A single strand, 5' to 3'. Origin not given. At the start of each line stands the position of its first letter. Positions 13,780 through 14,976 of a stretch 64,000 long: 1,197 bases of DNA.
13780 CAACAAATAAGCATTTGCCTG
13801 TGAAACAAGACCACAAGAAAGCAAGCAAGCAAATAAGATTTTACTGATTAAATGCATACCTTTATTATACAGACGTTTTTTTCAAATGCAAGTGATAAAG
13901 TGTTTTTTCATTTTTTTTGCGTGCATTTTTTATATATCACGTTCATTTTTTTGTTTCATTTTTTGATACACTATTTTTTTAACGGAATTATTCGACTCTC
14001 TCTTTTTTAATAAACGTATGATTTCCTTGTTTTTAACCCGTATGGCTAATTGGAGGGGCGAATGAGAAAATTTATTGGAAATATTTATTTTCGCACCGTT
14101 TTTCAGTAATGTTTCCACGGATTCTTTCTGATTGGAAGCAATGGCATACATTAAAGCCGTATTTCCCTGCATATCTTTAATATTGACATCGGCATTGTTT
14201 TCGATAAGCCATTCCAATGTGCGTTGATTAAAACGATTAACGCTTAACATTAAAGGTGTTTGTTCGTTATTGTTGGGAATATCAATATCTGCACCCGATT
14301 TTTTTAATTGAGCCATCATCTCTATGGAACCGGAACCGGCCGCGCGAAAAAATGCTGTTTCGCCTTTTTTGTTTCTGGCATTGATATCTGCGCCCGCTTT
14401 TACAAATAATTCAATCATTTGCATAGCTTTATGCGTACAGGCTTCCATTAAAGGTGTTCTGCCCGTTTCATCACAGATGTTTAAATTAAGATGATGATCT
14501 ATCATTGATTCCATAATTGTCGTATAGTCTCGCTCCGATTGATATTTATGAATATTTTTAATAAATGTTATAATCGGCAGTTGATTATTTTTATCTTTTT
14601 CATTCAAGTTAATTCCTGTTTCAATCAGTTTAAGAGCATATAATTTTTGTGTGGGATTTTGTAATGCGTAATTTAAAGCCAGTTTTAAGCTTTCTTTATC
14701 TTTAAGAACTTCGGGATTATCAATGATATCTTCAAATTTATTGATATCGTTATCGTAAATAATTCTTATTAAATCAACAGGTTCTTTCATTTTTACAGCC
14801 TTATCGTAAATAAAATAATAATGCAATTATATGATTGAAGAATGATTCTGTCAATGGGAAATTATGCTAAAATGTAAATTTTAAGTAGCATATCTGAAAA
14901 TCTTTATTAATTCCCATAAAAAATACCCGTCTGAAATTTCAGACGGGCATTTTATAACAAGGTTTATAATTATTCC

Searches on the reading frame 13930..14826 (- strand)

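Call 39: search_protein_families(library=pfam, proteins=[window:13930-14826:-], max_evalue=0.00001)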
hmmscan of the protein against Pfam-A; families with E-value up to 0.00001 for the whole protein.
window:13930-14826:- (298 aa): 6 families
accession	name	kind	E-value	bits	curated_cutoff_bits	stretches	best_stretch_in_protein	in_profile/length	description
PF12796.13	Ank_2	-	1.7e-56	189.2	27.3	5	160-250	2-89/90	Ankyrin repeats (3 copies)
PF00023.36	Ank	-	1.4e-31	107.1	21.1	2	122-153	2-33/33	Ankyrin repeat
PF13637.12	Ank_4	-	4.9e-29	100.2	22.7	2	199-241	8-50/50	Ankyrin repeats (many copies)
PF13606.12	Ank_3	-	6.7e-25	84.5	22.3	0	221-249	2-30/30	Ankyrin repeat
PF13857.12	Ank_5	-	2.7e-20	72.7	27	2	207-261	1-56/56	Ankyrin repeats (many copies)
PF23745.1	ANK_LRRK2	-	6.5e-07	29.7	27.5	0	109-156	18-65/130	LRRK2 ANK repeat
